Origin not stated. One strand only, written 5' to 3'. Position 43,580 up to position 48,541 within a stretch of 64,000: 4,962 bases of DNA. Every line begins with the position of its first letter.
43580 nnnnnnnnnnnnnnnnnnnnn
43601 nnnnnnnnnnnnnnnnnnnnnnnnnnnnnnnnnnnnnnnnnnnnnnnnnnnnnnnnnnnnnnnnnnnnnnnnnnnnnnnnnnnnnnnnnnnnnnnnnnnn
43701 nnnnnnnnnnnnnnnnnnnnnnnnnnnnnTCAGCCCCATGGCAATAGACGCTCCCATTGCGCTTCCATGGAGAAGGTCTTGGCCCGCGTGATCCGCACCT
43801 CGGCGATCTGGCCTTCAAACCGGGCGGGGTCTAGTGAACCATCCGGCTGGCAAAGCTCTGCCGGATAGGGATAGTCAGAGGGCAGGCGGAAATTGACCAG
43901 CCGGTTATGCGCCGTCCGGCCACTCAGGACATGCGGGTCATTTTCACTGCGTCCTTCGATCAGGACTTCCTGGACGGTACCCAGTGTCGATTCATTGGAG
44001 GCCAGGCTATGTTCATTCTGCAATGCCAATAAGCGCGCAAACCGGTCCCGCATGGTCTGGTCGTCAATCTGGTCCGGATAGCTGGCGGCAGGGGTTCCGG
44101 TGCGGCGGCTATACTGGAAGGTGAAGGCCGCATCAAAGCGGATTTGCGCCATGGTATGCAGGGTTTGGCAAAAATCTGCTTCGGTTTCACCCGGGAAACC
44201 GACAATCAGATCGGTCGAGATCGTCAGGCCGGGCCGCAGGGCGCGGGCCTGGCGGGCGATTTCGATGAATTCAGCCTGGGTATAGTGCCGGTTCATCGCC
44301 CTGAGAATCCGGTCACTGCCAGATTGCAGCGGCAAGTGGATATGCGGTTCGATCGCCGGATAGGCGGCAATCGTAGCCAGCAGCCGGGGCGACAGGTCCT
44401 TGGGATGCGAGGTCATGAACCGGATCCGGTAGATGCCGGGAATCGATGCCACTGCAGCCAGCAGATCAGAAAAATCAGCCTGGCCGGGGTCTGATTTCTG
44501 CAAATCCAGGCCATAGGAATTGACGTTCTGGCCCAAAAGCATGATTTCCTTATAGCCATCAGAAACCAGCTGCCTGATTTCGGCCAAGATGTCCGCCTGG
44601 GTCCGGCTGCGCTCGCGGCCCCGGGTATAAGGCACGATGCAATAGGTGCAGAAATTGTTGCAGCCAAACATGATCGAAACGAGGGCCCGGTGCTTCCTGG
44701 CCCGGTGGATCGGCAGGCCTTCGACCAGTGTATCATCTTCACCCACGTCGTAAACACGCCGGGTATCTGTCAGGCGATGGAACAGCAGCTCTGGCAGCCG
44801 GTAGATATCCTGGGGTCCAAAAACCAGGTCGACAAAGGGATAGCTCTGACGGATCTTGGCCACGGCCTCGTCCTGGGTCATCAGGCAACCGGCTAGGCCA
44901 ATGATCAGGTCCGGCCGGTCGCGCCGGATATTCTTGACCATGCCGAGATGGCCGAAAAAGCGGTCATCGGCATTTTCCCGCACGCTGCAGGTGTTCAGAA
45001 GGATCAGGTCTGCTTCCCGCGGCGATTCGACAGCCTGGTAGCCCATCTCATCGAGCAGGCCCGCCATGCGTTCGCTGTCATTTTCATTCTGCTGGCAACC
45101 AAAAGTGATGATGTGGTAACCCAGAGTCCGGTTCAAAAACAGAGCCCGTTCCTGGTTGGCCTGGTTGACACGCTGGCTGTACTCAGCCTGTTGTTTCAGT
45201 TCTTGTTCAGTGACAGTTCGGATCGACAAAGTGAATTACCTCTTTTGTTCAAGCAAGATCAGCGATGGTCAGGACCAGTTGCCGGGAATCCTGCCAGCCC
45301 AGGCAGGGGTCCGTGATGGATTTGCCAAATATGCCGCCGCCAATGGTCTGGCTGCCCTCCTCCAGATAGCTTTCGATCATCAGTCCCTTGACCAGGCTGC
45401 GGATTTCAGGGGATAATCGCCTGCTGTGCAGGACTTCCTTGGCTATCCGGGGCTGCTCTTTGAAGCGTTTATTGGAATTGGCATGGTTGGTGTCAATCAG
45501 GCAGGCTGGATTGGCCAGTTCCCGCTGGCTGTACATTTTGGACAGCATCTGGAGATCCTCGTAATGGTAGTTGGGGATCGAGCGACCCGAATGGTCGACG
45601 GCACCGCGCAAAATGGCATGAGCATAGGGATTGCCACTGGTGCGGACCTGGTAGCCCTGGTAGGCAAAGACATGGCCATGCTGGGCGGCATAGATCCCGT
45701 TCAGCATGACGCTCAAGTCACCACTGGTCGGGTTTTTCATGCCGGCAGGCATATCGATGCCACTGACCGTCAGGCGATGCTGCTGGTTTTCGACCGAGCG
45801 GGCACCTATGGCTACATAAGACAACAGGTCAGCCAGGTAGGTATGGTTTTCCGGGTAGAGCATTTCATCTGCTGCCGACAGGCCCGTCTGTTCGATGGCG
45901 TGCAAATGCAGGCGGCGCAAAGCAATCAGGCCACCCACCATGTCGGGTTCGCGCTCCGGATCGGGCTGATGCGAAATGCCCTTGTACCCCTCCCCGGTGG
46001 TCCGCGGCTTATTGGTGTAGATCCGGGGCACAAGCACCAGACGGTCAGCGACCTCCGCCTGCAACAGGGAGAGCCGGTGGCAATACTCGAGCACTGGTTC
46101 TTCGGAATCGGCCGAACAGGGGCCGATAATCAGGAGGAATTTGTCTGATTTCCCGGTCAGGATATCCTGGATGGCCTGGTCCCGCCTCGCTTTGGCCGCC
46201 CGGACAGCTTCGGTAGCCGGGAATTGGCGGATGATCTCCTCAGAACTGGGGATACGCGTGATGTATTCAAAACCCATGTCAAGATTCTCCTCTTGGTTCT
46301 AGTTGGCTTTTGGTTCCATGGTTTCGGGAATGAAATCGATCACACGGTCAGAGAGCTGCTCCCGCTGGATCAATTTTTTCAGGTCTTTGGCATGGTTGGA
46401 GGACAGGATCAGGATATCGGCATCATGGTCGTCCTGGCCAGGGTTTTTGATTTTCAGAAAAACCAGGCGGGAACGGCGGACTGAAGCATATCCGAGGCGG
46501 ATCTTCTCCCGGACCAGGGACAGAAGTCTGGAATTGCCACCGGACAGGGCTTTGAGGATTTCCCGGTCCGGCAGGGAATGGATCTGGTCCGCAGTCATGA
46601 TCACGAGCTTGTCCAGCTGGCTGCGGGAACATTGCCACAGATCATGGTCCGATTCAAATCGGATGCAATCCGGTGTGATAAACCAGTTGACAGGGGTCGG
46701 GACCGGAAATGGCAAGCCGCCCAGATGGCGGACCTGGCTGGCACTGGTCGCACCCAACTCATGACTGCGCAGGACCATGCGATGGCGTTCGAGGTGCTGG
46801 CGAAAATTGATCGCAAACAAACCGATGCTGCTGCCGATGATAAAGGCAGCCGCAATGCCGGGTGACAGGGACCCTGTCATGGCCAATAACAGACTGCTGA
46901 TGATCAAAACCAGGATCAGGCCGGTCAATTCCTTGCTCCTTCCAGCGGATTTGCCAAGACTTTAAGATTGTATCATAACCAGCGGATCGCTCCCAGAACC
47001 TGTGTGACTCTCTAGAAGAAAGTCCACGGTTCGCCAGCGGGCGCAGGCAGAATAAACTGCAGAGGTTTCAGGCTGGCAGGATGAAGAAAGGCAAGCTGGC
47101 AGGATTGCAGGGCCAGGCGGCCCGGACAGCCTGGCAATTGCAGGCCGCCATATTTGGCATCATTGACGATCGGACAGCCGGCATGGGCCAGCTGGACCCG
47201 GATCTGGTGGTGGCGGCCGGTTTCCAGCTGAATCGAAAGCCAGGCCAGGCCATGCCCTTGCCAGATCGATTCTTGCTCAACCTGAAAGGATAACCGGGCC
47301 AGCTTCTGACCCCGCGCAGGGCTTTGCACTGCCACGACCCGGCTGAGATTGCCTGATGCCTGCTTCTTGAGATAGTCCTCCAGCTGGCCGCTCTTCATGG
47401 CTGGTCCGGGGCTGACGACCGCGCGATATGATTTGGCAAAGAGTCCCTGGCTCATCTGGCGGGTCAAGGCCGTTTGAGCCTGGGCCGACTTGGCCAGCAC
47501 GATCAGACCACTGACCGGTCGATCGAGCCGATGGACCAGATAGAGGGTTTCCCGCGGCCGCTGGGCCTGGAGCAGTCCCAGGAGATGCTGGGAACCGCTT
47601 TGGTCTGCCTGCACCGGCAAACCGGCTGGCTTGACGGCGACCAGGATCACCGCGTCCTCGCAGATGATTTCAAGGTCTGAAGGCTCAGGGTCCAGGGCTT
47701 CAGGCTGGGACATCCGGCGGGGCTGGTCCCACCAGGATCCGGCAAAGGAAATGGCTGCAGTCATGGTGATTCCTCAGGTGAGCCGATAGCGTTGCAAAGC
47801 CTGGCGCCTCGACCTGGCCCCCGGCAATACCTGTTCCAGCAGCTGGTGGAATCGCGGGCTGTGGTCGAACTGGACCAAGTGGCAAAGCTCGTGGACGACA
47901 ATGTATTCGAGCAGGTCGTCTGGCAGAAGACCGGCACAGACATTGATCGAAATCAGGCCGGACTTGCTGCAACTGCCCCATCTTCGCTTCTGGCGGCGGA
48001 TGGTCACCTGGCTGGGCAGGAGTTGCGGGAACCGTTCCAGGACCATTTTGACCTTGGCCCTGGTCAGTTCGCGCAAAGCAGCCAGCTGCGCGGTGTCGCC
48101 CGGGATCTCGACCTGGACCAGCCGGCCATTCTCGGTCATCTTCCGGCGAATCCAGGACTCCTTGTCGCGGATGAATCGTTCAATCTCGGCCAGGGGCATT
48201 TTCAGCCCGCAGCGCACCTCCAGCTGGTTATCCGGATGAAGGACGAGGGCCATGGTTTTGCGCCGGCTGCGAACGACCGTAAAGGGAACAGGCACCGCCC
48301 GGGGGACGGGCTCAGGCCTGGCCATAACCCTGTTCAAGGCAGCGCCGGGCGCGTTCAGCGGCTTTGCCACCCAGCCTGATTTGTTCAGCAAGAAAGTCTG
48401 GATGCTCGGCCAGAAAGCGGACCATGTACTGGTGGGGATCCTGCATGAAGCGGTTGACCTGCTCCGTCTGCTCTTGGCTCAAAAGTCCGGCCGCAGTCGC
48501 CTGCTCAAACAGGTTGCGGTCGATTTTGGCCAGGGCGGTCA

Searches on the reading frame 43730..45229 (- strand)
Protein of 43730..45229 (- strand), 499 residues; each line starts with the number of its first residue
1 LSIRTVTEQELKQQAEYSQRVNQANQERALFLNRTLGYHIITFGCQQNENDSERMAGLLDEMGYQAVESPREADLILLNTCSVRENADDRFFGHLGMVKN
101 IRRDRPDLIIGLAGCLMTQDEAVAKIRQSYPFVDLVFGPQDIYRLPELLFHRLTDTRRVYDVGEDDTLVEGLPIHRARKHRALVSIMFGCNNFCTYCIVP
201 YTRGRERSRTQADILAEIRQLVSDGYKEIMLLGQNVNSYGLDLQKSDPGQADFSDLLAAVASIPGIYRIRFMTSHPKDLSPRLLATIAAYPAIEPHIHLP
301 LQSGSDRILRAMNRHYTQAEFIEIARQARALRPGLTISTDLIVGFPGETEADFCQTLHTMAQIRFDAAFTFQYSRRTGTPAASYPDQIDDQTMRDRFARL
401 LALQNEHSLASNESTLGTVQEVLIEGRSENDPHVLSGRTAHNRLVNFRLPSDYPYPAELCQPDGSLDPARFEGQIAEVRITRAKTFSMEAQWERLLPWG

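Call 24: search_protein_families(library=pfam, proteins=[window:43730-45229:-], max_evalue=0.00001)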
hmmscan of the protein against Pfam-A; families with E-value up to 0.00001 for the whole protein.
window:43730-45229:- (499 aa): 3 families
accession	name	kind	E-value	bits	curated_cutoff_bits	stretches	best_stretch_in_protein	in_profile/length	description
PF04055.27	Radical_SAM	-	2.8e-28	99.6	29.5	1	184-358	1-164/166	Radical SAM superfamily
PF00919.26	UPF0004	-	4.5e-27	94.4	27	1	38-138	2-98/98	Uncharacterized protein family UPF0004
PF01938.26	TRAM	-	1.1e-06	28.8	21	0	414-491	2-59/61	TRAM domain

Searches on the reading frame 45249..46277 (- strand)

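Call 24: search_protein_families(library=pfam, proteins=[window:45249-46277:-], max_evalue=0.00001)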
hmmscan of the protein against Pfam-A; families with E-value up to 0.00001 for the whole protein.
window:45249-46277:- (342 aa): 1 family
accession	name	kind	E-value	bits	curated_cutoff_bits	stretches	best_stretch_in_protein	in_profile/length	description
PF00793.26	DAHP_synth_1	-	1.5e-46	158.9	25.5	1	34-334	8-268/270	DAHP synthetase I family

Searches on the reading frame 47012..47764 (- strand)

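Call 23: search_protein_families(library=pfam, proteins=[window:47012-47764:-], max_evalue=0.00001)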
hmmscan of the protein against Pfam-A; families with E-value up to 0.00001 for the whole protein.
window:47012-47764:- (250 aa): 1 family
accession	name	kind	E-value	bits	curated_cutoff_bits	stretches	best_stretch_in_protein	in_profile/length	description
PF00849.27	PseudoU_synth_2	-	1.9e-27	96.8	26.8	1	40-194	2-152/152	RNA pseudouridylate synthase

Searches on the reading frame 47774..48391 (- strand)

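Call 23: search_protein_families(library=pfam, proteins=[window:47774-48391:-], max_evalue=0.00001)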
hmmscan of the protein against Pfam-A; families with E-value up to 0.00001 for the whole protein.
window:47774-48391:- (205 aa): 1 family
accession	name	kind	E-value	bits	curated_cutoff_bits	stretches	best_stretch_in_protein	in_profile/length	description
PF01863.23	YgjP-like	-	6.6e-34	118.2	26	1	123-201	128-206/207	YgjP-like, metallopeptidase domain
